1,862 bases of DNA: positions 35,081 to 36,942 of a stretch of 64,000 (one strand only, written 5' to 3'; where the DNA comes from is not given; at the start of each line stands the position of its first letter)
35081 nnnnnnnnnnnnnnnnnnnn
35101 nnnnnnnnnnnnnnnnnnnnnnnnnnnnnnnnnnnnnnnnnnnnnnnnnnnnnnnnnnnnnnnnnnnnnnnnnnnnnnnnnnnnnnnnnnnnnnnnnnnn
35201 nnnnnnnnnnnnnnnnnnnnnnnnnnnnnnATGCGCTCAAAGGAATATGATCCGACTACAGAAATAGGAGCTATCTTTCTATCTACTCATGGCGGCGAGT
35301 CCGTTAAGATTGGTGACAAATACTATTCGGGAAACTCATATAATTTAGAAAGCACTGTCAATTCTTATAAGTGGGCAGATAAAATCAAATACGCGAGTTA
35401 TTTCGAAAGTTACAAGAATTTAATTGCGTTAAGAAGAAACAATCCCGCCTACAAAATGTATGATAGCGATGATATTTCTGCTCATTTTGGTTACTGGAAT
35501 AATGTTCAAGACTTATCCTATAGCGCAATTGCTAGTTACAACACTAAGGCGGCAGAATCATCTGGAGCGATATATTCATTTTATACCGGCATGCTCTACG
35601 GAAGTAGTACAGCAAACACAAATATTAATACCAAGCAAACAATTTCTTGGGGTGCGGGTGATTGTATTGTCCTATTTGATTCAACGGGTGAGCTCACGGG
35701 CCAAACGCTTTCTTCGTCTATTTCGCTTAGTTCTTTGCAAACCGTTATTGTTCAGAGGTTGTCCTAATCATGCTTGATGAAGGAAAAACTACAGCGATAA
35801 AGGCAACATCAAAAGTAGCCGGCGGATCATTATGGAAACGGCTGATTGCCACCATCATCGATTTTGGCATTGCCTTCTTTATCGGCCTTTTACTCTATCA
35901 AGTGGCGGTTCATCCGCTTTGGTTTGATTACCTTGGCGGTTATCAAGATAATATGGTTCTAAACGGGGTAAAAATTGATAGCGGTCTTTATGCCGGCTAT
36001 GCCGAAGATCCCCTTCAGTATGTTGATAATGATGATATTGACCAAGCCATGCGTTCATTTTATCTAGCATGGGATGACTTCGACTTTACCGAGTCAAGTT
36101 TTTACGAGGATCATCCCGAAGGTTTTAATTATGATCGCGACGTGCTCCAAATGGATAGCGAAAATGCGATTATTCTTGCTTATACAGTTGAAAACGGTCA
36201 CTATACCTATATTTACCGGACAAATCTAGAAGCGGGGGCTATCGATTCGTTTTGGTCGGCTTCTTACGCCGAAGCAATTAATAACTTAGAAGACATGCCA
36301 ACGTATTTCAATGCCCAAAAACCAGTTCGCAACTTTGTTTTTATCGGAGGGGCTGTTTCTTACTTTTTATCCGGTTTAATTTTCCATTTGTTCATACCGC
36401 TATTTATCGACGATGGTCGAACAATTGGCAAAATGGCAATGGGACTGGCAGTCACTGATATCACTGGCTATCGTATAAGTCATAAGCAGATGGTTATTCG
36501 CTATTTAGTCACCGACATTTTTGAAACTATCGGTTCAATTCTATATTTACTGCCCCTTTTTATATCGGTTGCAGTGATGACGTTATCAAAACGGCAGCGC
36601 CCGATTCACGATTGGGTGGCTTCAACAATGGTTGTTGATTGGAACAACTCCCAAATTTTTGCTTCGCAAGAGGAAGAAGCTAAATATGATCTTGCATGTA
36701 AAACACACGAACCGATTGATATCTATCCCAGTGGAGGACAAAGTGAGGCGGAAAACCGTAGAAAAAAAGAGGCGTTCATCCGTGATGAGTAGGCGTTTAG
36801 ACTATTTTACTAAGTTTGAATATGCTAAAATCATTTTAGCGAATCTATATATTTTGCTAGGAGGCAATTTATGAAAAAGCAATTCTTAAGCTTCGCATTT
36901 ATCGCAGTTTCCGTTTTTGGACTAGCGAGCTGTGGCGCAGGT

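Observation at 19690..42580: Five single-base frameshifts split otherwise intact genes, including the essential gltX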

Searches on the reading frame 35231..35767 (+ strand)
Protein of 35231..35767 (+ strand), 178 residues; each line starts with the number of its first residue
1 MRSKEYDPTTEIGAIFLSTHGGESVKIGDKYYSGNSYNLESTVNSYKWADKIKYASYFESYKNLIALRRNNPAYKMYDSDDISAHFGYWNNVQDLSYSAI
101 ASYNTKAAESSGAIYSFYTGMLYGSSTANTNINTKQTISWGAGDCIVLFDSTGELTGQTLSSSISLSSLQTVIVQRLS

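Call 46: list_cluster_members(proteins=[L016:16110-18401:+, window:35231-35767:+, window:22553-24142:+, window:7705-8634:+])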
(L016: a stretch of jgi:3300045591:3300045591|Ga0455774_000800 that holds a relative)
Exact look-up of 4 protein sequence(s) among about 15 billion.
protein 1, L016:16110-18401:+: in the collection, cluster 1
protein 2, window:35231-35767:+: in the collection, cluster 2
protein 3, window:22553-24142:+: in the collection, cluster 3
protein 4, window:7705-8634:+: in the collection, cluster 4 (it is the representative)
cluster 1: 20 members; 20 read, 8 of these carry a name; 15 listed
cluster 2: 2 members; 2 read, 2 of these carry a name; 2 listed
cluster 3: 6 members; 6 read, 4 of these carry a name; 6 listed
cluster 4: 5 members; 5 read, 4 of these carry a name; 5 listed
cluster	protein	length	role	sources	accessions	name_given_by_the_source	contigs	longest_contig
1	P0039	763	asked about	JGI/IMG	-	pullulanase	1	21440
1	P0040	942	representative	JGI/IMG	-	pullulanase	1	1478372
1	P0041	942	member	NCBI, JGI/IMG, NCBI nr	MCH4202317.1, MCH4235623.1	MAG: type I pullulanase [Bacilli bacterium] | pullulanase | type I pullulanase [Bacilli bacterium]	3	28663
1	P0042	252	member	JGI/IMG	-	pullulanase/glycogen debranching enzyme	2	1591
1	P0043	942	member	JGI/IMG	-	pullulanase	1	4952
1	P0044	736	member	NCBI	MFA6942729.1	MAG: alpha-amylase family glycosyl hydrolase, partial [Bacilli bacterium]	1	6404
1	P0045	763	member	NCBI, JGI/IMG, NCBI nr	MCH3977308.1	MAG: alpha-amylase family glycosyl hydrolase [Bacilli bacterium] | pullulanase | alpha-amylase family glycosyl hydrolase [Bacilli bacterium]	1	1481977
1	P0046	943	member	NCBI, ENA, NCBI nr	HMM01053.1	MAG TPA: type I pullulanase [Bacilli bacterium] | type I pullulanase [Bacilli bacterium]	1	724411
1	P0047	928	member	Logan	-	-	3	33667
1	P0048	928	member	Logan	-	-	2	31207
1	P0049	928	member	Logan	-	-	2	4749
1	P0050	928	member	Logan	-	-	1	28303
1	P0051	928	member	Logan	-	-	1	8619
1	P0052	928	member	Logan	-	-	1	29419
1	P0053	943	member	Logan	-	-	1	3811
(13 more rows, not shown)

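Call 47: find_encoding_contigs(protein=window:35231-35767:+, flank=10000, max_places=10)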
Protein window:35231-35767:+ (178 aa): 4 contigs read that carry it; 4 places shown.
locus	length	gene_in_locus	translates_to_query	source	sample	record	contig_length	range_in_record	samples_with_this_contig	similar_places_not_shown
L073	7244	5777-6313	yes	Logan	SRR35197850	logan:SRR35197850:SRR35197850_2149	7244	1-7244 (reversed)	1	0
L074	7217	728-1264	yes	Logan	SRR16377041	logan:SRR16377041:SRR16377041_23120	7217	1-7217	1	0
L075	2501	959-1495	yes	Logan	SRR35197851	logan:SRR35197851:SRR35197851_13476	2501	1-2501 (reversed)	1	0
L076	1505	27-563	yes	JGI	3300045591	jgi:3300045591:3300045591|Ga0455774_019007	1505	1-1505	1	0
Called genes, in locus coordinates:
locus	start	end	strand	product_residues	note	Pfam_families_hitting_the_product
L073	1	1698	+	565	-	?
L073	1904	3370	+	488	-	PF09479:Flg_new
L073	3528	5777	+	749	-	PF03714:PUD (weak), PF02922:CBM_48, PF00128:Alpha-amylase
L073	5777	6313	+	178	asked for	-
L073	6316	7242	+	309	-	?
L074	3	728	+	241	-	?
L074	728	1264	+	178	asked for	-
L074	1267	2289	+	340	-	PF06271:RDD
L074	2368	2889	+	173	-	-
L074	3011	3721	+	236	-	PF01048:PNP_UDP_1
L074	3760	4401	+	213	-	-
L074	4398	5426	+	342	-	-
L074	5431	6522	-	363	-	-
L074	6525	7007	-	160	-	-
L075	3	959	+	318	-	?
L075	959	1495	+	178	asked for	-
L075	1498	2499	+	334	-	?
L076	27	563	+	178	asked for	-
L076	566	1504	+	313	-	?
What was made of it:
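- Checked: The exception is the pullulanase, which is also broken in some relatives (L016 here; L073-L076 in call 47).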

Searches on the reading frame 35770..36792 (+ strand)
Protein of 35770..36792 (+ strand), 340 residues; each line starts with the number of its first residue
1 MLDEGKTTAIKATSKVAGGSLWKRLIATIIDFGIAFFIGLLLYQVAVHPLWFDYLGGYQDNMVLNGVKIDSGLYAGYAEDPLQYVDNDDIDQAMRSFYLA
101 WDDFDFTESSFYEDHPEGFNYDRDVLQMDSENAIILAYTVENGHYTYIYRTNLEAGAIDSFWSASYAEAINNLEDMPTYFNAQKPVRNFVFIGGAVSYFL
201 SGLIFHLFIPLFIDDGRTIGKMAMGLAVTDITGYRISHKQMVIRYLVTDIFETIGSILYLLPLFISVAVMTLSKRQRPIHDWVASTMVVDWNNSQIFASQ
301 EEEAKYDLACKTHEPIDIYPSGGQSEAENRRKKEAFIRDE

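Call 11: find_encoding_contigs(protein=window:35770-36792:+, flank=10000, max_places=10)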
Protein window:35770-36792:+ (340 aa): 21 contigs read that carry it; 10 places shown.
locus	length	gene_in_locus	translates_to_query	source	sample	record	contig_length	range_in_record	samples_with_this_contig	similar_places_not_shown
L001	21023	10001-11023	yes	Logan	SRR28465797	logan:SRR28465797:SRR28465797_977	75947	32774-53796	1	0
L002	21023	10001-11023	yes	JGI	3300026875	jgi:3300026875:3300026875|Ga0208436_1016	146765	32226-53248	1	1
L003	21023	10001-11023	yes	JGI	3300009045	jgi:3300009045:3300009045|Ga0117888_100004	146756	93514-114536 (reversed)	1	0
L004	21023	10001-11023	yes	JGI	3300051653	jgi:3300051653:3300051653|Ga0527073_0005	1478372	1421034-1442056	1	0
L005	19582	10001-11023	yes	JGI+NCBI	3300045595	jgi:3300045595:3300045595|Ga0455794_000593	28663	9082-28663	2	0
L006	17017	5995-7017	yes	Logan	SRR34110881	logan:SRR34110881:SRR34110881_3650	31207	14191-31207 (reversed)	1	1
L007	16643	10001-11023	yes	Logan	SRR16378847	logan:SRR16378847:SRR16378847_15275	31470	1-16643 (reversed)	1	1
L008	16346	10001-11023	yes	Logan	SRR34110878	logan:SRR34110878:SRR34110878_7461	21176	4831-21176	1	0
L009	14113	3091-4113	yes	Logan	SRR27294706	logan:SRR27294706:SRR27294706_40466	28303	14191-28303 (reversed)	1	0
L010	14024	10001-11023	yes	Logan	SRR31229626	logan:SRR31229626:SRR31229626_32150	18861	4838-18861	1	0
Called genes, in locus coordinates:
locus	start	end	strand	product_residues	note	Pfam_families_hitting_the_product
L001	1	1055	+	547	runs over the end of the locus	PF00128:Alpha-amylase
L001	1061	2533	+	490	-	PF02446:Glyco_hydro_77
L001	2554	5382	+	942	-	PF03714:PUD, PF02922:CBM_48 (weak), PF00128:Alpha-amylase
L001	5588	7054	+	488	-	PF09479:Flg_new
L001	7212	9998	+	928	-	PF03714:PUD (weak), PF02922:CBM_48, PF00128:Alpha-amylase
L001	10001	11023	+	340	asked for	PF06271:RDD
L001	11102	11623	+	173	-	-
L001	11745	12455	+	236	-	PF01048:PNP_UDP_1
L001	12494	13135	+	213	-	-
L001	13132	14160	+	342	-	-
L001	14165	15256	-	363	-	-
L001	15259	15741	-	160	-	-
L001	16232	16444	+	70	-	-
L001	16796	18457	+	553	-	PF00749:tRNA-synt_1c, PF19269:Anticodon_2 (weak)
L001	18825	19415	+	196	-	-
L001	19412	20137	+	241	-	-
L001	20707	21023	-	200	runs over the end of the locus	-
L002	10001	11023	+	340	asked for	PF06271:RDD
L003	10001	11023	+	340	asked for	PF06271:RDD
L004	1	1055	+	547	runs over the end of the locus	PF00128:Alpha-amylase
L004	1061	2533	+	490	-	PF02446:Glyco_hydro_77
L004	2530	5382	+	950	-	PF03714:PUD, PF02922:CBM_48 (weak), PF00128:Alpha-amylase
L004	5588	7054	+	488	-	PF09479:Flg_new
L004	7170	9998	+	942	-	PF03714:PUD (weak), PF02922:CBM_48, PF00128:Alpha-amylase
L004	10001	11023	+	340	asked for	PF06271:RDD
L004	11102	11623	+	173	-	-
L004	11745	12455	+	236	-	PF01048:PNP_UDP_1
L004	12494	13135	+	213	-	-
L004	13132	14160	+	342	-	-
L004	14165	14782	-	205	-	-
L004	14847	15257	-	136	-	-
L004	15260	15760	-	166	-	-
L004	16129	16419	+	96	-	-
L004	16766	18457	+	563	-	PF00749:tRNA-synt_1c, PF19269:Anticodon_2 (weak)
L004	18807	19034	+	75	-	-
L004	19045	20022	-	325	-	PF01544:CorA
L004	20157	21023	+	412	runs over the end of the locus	-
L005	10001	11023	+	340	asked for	PF06271:RDD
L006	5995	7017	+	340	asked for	PF06271:RDD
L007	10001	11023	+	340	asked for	PF06271:RDD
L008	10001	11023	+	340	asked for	PF06271:RDD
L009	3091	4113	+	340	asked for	PF06271:RDD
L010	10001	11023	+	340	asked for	PF06271:RDD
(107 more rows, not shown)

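Call 18: find_related_loci(query=window:35770-36792:+, collection=genome_contigs, flank=10000)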
Query window:35770-36792:+ (340 aa) in genome_contigs; peptide patterns used: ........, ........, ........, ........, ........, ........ (x = any residue, [..] = any of these).
21 stretches matched a pattern, but none encodes a relative of the query by tblastn (E <= 1e-3).

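Call 29: list_cluster_members(proteins=[window:35770-36792:+, window:14938-16272:+, window:47297-49726:+])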
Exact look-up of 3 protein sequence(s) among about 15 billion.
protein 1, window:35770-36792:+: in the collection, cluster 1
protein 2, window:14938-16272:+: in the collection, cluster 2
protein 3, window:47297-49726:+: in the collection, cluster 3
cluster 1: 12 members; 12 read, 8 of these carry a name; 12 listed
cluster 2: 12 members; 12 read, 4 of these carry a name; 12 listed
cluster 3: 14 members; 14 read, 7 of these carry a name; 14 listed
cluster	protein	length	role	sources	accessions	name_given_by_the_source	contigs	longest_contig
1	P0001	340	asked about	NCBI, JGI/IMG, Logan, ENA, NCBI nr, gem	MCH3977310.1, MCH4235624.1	MAG: RDD family protein [Bacilli bacterium] | uncharacterized RDD family membrane protein YckC | RDD family protein [Bacilli bacterium]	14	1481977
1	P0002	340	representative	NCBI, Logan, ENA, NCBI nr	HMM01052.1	MAG TPA: RDD family protein [Bacilli bacterium] | RDD family protein [Bacilli bacterium]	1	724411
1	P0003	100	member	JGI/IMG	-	hypothetical protein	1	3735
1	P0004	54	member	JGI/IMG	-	hypothetical protein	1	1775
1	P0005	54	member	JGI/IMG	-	hypothetical protein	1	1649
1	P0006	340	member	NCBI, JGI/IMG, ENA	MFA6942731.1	MAG: RDD family protein [Bacilli bacterium]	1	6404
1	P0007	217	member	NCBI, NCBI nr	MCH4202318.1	MAG: hypothetical protein LKF54_05030, partial [Bacilli bacterium] | hypothetical protein [Bacilli bacterium]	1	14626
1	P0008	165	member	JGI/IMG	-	hypothetical protein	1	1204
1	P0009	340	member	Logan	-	-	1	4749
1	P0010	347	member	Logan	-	-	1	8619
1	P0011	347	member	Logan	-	-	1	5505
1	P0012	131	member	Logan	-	-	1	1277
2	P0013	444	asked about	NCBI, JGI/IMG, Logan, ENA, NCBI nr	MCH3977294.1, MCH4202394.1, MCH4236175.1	MAG: phosphoglucosamine mutase [Bacilli bacterium] | phosphoglucosamine mutase | phosphoglucosamine mutase [Bacilli bacterium]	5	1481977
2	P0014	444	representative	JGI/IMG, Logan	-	-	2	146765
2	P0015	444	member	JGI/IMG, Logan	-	phosphoglucosamine mutase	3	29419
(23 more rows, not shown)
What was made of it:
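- The source is a single 1.48-Mb contig from a metagenome, which suggests long reads (call 29).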

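Call 34: search_protein_families(library=ncbifam, proteins=[L004:16766-18457:+, L004:14165-14782:-, L001:14165-15256:-])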
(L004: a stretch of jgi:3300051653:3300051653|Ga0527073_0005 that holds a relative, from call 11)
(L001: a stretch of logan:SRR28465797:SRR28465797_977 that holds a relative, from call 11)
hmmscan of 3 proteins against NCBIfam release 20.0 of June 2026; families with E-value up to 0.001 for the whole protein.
L004:16766-18457:+ (563 aa): 10 families
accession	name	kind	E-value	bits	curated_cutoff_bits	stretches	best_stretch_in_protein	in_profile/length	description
TIGR00464.1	gltX_bact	equivalog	1.2e-87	294.8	289.95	1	47-557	3-464/470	glutamate--tRNA ligase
TIGR03838.1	queuosine_YadB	equivalog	1.2e-46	159.3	276.7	1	47-311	2-237/272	tRNA glutamyl-Q(34) synthetase GluQRS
NF004315.1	PRK05710.1-4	equivalog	2.6e-44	151.7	250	1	48-311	1-255/274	tRNA glutamyl-Q(34) synthetase GluQRS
NF004314.0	PRK05710.1-3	equivalog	9.9e-44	149.9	256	1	45-346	6-270/297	tRNA glutamyl-Q(34) synthetase GluQRS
NF004313.0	PRK05710.1-2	equivalog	3.7e-34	118.2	380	1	46-312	5-250/299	tRNA glutamyl-Q(34) synthetase GluQRS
NF004312.0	PRK05710.1-1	equivalog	1.2e-32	113.6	453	1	42-309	10-242/306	tRNA glutamyl-Q(34) synthetase GluQRS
NF003169.0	PRK04156.1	equivalog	2e-25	89.5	516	1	33-290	88-329/567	glutamate--tRNA ligase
TIGR00463.1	gltX_arch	equivalog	1.5e-20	73.3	401.75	1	41-292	89-321/560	glutamate--tRNA ligase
NF011291.0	PRK14703.1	equivalog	3.3e-08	32.3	681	1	43-198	29-169/769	glutamine--tRNA ligase/YqeY domain fusion protein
TIGR00440.1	glnS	equivalog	9.6e-08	31.3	425.8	1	48-195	3-135/524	glutamine--tRNA ligase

L004:14165-14782:- (205 aa): 0 families

L001:14165-15256:- (363 aa): 0 families
